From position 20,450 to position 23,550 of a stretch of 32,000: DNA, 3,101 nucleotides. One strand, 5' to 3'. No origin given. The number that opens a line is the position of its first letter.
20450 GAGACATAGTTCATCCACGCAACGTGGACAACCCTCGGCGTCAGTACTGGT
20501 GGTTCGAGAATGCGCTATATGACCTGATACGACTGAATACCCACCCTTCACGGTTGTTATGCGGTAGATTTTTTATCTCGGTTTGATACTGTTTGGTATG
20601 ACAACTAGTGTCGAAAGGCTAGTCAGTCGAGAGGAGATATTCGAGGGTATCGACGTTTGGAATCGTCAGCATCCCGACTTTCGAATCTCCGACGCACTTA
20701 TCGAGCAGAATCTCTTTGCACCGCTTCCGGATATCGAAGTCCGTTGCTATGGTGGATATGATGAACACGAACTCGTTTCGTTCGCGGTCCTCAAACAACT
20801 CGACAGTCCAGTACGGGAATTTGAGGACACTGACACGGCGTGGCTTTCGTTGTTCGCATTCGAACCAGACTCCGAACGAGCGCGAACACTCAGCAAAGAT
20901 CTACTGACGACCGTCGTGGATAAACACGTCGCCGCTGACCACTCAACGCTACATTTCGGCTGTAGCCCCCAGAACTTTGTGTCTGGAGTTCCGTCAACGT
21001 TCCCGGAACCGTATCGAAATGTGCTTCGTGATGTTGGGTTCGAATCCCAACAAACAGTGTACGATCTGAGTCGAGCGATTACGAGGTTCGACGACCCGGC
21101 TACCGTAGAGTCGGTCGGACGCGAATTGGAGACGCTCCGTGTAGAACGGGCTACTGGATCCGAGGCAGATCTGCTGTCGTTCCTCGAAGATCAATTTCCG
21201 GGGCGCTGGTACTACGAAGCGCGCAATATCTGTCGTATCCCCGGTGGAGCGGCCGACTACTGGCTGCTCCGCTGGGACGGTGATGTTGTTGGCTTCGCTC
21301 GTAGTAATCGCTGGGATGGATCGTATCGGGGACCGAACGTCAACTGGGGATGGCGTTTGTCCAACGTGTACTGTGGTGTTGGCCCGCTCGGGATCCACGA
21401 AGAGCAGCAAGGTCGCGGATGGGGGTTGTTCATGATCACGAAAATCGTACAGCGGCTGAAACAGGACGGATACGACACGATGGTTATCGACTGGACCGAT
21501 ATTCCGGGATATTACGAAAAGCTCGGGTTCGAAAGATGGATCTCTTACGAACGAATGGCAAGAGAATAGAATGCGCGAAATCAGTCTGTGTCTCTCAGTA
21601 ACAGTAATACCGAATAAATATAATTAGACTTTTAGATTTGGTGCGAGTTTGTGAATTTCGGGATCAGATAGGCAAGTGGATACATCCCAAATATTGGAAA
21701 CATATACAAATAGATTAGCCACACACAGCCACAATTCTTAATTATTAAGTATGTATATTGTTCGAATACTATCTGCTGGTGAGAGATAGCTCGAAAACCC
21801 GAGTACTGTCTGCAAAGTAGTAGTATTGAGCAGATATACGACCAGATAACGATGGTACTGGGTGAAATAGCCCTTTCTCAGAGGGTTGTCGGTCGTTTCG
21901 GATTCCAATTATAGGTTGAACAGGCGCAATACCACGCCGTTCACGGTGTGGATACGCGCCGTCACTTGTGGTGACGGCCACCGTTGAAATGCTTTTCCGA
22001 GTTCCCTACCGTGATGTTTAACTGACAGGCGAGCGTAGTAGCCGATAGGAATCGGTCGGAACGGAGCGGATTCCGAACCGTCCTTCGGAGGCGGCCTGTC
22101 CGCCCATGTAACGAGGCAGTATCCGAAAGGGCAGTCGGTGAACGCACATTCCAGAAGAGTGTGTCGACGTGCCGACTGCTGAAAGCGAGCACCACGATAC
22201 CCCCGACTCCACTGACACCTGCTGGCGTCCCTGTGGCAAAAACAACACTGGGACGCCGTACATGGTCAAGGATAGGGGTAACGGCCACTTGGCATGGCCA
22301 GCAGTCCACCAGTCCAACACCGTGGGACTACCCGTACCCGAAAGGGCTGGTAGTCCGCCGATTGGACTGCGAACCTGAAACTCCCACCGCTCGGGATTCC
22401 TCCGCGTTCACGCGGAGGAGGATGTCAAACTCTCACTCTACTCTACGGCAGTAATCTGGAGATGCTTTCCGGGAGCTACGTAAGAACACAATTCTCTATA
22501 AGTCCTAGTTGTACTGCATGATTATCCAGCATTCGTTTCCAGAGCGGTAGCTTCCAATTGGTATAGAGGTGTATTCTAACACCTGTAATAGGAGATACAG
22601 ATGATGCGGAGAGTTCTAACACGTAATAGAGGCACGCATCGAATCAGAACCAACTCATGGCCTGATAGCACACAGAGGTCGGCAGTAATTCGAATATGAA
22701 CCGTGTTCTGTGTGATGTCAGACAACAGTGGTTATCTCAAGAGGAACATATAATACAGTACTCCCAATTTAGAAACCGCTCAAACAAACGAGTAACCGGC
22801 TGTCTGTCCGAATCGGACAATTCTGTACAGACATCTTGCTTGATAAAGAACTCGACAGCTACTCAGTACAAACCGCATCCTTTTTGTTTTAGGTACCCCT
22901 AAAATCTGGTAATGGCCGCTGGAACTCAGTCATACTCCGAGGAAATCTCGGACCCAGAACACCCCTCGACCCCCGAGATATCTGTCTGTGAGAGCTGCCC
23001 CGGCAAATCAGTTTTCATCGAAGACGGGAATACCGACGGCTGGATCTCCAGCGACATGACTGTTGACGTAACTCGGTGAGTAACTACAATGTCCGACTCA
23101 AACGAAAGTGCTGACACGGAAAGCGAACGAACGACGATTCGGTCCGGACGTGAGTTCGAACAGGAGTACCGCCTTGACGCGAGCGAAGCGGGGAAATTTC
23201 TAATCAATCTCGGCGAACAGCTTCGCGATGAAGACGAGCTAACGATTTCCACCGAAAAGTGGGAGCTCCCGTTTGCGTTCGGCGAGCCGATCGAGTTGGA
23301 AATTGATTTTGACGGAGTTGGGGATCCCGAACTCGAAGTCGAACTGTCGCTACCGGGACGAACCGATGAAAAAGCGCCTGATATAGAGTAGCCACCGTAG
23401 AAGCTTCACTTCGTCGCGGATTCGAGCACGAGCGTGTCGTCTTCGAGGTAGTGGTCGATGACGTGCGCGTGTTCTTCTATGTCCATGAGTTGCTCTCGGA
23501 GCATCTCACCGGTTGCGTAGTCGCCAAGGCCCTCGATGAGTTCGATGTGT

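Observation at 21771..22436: GC-rich, ORF-free, extremely hairpin-dense ~0.5-0.65-kb segment inside an AT-rich gap: candidate large structured RNA of no family I can recognise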

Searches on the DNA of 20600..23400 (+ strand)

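Call 4: search_rna_families(source=window, start=21500, end=22950, threshold=evalue, max_evalue=10, show_alignments=3)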
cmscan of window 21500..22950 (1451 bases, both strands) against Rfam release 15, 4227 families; matches with E-value up to 10: 5.
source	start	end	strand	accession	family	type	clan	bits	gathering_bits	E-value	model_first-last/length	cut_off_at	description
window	22240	22419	+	RF02656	sot0042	Gene; sRNA;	-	43.2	88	1.6e-09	1-174/174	no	Sense overlapping transcript RNA 0042 (sot)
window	22350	22441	+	RF00062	HgcC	Gene;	-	26.2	50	0.0012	1-130/130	no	HgcC family RNA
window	22314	22438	-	RF02832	Scr5676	Gene; sRNA;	-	16.2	56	4.1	1-130/130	no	Streptomyces RNA 5676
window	21876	21916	-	RF01308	sR58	Gene; snRNA; snoRNA; CD-box;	-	15.7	55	2.2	1-55/55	no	Small nucleolar RNA sR58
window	21953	21978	-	RF01841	veev_FSE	Cis-reg; frameshift_element;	-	15.7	55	7.4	26-51/71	no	venezuelan equine encephalitis virus ribosomal frameshift element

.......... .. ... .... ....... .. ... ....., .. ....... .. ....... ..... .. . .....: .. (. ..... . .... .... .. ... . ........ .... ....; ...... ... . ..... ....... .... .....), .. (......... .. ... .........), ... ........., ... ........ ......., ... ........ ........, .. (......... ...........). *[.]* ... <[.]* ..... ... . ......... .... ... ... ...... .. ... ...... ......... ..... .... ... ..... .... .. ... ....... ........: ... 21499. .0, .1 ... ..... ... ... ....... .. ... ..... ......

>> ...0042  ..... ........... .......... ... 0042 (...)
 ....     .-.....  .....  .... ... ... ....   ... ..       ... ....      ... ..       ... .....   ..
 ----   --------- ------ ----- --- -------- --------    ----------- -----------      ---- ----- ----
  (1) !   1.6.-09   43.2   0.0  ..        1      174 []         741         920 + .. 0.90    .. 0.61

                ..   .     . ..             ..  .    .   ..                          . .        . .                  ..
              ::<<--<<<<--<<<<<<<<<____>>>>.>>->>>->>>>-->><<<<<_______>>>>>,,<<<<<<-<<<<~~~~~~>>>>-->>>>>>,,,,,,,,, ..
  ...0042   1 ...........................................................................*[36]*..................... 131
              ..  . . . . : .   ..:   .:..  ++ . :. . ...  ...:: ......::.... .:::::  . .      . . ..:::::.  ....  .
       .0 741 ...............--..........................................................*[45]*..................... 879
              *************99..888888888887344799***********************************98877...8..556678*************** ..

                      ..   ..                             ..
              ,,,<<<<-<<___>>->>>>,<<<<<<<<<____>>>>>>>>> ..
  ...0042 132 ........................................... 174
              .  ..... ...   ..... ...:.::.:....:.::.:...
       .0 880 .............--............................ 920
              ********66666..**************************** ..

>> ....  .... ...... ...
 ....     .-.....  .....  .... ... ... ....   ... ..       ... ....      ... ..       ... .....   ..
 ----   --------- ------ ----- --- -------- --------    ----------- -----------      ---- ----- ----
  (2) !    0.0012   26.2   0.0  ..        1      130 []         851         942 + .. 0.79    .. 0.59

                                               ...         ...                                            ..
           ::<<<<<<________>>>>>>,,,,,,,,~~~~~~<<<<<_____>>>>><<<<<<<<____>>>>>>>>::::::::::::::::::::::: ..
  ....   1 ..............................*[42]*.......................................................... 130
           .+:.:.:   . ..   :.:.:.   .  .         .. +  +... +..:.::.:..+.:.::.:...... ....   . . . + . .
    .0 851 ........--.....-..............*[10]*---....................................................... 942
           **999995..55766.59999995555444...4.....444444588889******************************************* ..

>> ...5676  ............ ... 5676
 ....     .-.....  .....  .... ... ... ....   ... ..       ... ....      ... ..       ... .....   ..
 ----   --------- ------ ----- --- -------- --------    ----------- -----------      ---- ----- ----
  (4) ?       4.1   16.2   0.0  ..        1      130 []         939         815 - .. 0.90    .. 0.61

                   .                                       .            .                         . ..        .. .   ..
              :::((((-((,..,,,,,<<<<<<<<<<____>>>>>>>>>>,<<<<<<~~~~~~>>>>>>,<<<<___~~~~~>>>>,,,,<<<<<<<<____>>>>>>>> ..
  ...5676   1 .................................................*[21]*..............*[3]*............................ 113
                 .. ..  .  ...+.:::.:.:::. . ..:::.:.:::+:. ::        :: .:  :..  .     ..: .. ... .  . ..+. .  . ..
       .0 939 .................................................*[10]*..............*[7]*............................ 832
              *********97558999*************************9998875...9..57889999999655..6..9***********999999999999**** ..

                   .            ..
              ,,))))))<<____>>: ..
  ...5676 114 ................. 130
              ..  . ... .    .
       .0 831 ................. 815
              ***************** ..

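Call 11: search_dna_similar(query=window:21760-22470:+, collection=plasmids, mode=distant, max_rows=40)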
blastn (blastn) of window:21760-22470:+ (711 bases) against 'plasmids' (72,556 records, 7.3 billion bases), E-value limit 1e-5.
Records with a match: 59; places in all: 147; records where one place covers at least 80% of the query: 0.
Best place of each record, by identity: 95-99% 2; 90-95% 2; 80-90% 38; 60-80% 17.
By first word of the organism name: Haloarcula 8; Natrinema 6; Natribaculum 5; Natronorubrum 4; Halomicrobium 3; Halorubrum 3; Halorientalis 2; Halobacterium 2; Haloplanus 2; Halapricum 2; and 18 more.
By predicted mobility (MOB-suite, as given by PLSDB): non-mobilizable 59.
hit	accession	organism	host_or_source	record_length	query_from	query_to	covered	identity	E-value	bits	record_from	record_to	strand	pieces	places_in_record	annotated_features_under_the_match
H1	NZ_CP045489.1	Natronorubrum aibiense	single cell,Xinjiang Aibi Salt Lake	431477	150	669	73%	86.8%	2e-116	617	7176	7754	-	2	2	none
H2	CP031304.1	Natrinema thermotolerans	Cell culture,Korean salt-fermented food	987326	150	669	73%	86.5%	3e-170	605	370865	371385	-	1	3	moaA: GTP 3',8-cyclase MoaA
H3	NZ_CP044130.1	Halomicrobium sp. LC1Hm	-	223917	150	679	75%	84.5%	6e-160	572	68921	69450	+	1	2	none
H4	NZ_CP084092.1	Halomicrobium urmianum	cell culture,salt lake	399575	150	671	73%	85.0%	6e-160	571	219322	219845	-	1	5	MgtC/SapB family protein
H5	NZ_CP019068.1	Halorientalis sp. IM1011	cell culture,saltern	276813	149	669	73%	83.0%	8e-108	531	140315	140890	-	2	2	none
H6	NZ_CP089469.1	Halobacterium noricense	cell culture,sediment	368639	158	669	72%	83.7%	1e-149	537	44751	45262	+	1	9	helix-turn-helix domain-containing protein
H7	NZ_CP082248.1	Natrinema sp. SYSU A 869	cell culture,salt lake sediment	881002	149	670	73%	81.8%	2e-95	494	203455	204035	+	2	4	none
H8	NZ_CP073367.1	Haloarcula sinaiiensis ATCC 33800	cell culture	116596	158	669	72%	83.2%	5e-142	511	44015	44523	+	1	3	none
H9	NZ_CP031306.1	Natronorubrum bangense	Cell culture,The Bange salt-alkaline ...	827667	150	670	73%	75.6%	3e-50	312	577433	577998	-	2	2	none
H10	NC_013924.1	Natrialba magadii ATCC 43099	-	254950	150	669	73%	72.8%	7e-26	248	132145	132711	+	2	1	none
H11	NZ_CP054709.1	Halarchaeum sp. CBA1220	solar salt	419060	149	669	73%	69.8%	5e-34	152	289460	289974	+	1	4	none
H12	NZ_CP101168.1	Haloglomus halophilum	cell culture,salt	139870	149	592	60%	84.9%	5e-104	469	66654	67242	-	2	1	none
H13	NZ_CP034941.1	Halorubrum ezzemoulense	Cell Culture,Hypersaline Lake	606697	258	669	58%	87.0%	4e-99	492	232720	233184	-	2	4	none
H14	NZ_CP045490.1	Natronorubrum aibiense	single cell,Xinjiang Aibi Salt Lake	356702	150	670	56%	74.8%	6e-27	209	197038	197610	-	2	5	none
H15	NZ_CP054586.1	Halorubrum sp. CBA1229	solar salt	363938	233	669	61%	67.7%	6e-33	149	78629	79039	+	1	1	disulfide bond formation protein B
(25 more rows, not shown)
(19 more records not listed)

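Call 12: search_dna_similar(query=window:21760-22470:+, collection=phages, mode=distant, max_rows=20)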
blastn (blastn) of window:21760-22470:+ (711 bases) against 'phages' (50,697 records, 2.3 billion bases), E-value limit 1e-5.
No match.

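Call 14: get_annotated_region(hit=H1, flank=3000)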
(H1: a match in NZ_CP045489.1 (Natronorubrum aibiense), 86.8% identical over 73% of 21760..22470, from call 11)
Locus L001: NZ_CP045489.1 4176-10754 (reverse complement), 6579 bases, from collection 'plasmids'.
description: Natronorubrum aibiense strain 7-3 plasmid unnamed1
organism: Natronorubrum aibiense (NCBI taxid 348826)
taxonomy: Archaea; Euryarchaeota; Halobacteria; Halobacteriales; Natrialbaceae; Natronorubrum; Natronorubrum aibiense
host: -; source: single cell,Xinjiang Aibi Salt Lake; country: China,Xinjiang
typing (MOB-suite, as given by PLSDB): non-mobilizable; mating-pair formation MPF_T
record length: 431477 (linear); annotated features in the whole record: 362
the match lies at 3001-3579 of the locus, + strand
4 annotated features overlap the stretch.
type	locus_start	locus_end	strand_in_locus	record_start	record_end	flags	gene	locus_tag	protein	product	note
CDS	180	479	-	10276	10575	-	-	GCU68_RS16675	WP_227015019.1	ArsR family transcriptional regulator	-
CDS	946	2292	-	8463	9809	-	-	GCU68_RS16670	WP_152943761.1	orc1/cdc6 family replication initiation protein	-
CDS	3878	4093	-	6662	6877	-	-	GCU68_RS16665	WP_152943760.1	hypothetical protein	-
CDS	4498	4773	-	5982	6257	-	-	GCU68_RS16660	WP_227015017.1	alpha/beta hydrolase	-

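Call 15: get_annotated_region(hit=H2, flank=3000)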
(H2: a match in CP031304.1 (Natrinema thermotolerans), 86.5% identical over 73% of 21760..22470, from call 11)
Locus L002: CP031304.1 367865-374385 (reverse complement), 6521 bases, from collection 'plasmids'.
description: Natrinema thermotolerans strain A29 plasmid unnamed6, complete sequence
organism: Natrinema thermotolerans (NCBI taxid 121872)
taxonomy: Archaea; Euryarchaeota; Halobacteria; Halobacteriales; Natrialbaceae; Natrinema; Natrinema thermotolerans
host: -; source: Cell culture,Korean salt-fermented food; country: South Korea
typing (MOB-suite, as given by PLSDB): non-mobilizable
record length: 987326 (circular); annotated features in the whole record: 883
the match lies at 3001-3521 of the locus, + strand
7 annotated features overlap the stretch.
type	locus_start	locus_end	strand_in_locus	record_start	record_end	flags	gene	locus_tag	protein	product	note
CDS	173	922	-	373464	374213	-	-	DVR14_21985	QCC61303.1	DNA-directed RNA polymerase subunit D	-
CDS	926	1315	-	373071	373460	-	-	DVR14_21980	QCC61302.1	30S ribosomal protein S11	-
CDS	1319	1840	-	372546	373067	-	-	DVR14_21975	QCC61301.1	30S ribosomal protein S4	-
CDS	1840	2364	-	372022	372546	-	-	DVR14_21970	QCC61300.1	30S ribosomal protein S13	-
CDS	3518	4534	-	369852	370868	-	moaA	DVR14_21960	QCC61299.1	GTP 3',8-cyclase MoaA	-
CDS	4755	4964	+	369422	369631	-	-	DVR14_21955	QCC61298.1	hypothetical protein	-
CDS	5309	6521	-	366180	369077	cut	-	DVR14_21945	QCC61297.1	intein-containing tRNA-splicing ligase RtcB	-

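Call 16: get_annotated_region(hit=H3, flank=3000)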
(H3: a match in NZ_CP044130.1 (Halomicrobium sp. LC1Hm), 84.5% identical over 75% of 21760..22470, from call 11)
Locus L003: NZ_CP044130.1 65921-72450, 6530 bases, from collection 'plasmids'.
description: Halomicrobium sp. LC1Hm plasmid pLC1Hm-01, complete sequence
organism: Halomicrobium sp. LC1Hm (NCBI taxid 2610902)
taxonomy: Archaea; Euryarchaeota; Halobacteria; Halobacteriales; Haloarculaceae; Halomicrobium; Halomicrobium sp. LC1Hm
host: -; source: -; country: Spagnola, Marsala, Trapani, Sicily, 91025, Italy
typing (MOB-suite, as given by PLSDB): non-mobilizable
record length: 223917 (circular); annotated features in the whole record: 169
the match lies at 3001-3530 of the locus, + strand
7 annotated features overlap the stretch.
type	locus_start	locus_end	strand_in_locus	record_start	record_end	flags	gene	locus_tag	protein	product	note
CDS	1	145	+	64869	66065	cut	-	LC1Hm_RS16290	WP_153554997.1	ABC transporter ATP-binding protein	-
CDS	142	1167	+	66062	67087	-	-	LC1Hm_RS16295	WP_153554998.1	sugar ABC transporter permease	-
CDS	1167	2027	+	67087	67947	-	-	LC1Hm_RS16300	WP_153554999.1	carbohydrate ABC transporter permease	GO:0008643 - carbohydrate transport [Evidence IEA]; GO:0055085 - transmembrane transport [Evidence IEA]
CDS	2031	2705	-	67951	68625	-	-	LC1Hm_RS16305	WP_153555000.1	hypothetical protein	-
CDS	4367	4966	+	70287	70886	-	-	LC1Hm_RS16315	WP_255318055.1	helix-turn-helix domain-containing protein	-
CDS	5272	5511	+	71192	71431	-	-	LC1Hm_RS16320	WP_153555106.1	4Fe-4S ferredoxin N-terminal domain-containing protein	-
CDS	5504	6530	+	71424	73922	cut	-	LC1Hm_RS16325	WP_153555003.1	molybdopterin-dependent oxidoreductase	-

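Call 17: get_annotated_region(hit=H4, flank=3000)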
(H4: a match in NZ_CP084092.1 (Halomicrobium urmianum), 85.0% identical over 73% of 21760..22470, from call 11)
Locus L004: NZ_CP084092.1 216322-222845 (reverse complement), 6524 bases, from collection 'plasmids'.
description: Halomicrobium urmianum strain IBRC-M: 10911 plasmid unnamed2, complete sequence
organism: Halomicrobium urmianum (NCBI taxid 1586233)
taxonomy: Archaea; Euryarchaeota; Halobacteria; Halobacteriales; Haloarculaceae; Halomicrobium; Halomicrobium urmianum
host: -; source: cell culture,salt lake; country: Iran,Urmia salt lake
typing (MOB-suite, as given by PLSDB): non-mobilizable
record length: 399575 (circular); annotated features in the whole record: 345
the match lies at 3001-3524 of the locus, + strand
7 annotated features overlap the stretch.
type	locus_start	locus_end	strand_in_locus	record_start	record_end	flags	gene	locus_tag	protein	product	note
CDS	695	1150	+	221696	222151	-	-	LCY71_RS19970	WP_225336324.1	DUF2267 domain-containing protein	-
CDS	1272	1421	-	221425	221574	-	-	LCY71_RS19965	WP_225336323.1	hypothetical protein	-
CDS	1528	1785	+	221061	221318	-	-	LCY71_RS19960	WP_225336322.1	hypothetical protein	-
CDS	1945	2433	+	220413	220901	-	-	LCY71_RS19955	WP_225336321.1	pyridoxamine 5'-phosphate oxidase family protein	-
CDS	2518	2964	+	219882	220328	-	-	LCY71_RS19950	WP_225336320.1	pyridoxamine 5'-phosphate oxidase family protein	-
CDS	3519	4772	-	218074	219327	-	-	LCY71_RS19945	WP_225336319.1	MgtC/SapB family protein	-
CDS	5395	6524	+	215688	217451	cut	-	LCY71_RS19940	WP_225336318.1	cbb3-type cytochrome c oxidase subunit I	GO:0009060 - aerobic respiration [Evidence IEA]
